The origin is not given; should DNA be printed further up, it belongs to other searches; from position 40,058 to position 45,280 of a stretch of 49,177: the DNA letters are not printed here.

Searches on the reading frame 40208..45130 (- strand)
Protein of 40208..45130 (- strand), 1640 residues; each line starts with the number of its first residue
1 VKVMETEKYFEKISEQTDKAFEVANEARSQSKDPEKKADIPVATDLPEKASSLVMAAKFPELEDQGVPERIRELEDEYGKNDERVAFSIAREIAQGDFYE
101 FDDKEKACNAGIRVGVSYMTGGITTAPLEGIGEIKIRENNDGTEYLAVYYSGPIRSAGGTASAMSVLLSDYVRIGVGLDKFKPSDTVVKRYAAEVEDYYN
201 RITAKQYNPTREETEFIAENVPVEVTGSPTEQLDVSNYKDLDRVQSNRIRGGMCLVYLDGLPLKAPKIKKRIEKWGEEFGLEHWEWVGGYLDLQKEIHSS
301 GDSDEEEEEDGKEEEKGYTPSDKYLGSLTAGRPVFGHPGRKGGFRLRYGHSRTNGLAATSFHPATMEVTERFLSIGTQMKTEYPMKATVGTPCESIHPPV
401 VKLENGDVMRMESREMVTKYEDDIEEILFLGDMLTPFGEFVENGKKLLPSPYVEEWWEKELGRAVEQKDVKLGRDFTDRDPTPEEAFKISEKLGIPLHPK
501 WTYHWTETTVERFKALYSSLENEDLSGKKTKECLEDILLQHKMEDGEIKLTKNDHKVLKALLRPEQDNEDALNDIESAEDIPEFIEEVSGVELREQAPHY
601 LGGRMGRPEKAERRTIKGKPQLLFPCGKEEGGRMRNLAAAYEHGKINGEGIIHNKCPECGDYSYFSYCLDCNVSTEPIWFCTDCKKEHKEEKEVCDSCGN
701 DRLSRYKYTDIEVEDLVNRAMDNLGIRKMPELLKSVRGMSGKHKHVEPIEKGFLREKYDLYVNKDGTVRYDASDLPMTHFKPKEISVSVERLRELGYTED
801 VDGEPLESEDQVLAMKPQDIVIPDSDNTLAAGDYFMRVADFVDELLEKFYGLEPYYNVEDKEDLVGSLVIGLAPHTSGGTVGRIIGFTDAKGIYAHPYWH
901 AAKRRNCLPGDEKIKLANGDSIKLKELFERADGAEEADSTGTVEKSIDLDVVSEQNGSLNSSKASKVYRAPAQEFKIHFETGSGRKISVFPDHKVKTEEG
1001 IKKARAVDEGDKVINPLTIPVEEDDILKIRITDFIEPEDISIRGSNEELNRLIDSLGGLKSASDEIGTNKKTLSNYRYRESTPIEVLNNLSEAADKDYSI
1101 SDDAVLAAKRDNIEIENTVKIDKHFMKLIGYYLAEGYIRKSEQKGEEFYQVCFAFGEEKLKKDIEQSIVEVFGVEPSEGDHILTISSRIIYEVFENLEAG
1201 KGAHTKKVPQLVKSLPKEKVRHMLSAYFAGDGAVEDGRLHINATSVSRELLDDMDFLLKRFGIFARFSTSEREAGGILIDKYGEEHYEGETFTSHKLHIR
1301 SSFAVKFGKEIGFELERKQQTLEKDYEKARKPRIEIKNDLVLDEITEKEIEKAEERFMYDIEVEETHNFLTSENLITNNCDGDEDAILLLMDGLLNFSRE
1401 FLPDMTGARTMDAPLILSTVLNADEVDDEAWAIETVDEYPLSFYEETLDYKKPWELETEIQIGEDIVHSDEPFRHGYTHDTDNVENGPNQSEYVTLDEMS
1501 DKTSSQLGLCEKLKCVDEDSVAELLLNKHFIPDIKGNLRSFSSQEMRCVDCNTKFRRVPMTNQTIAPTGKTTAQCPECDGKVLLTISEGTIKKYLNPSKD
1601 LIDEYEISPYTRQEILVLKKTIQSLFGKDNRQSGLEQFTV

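Call 20: search_protein_families(library=ncbifam, proteins=[window:40208-45130:-], max_evalue=0.00001)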
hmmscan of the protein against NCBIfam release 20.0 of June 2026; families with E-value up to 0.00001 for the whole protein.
window:40208-45130:- (1640 aa): 10 families
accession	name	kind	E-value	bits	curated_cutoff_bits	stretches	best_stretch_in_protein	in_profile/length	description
NF011303.0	PRK14715.1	equivalog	0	1392.4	1585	1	5-1633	9-1619/1627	DNA-directed DNA polymerase II large subunit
NF003103.0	PRK04023.1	equivalog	0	1373.3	1269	2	5-913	7-881/1125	DNA polymerase II large subunit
NF011302.0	PRK14714.1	equivalog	0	1353.6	1791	2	5-1037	6-1075/1350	DNA-directed DNA polymerase II large subunit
TIGR00354.1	polC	equivalog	0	1176.7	702.15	2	6-913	3-853/1096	DNA polymerase II large subunit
NF045703.1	rSAM_Tes_intein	exception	7.7e-28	96.8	1700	1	907-1380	156-611/1040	tetraether lipid synthase Tes, intein-containing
NF011418.0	PRK14845.1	equivalog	2.5e-21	75.2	756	1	906-1350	23-341/1049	translation initiation factor IF-2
NF011491.0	PRK14898.1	equivalog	8.1e-21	73.8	783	1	907-1328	76-424/860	DNA-directed RNA polymerase subunit A''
NF005852.0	PRK07773.1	equivalog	1.8e-11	43.1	780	0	1200-1272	592-669/886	replicative DNA helicase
NF011287.0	PRK14698.1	equivalog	4e-09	35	1238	0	905-1008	239-344/1017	V-type ATP synthase subunit A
TIGR01445.1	intein_Nterm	domain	1.5e-08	35.5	24.5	1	907-995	1-81/83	intein N-terminal splicing region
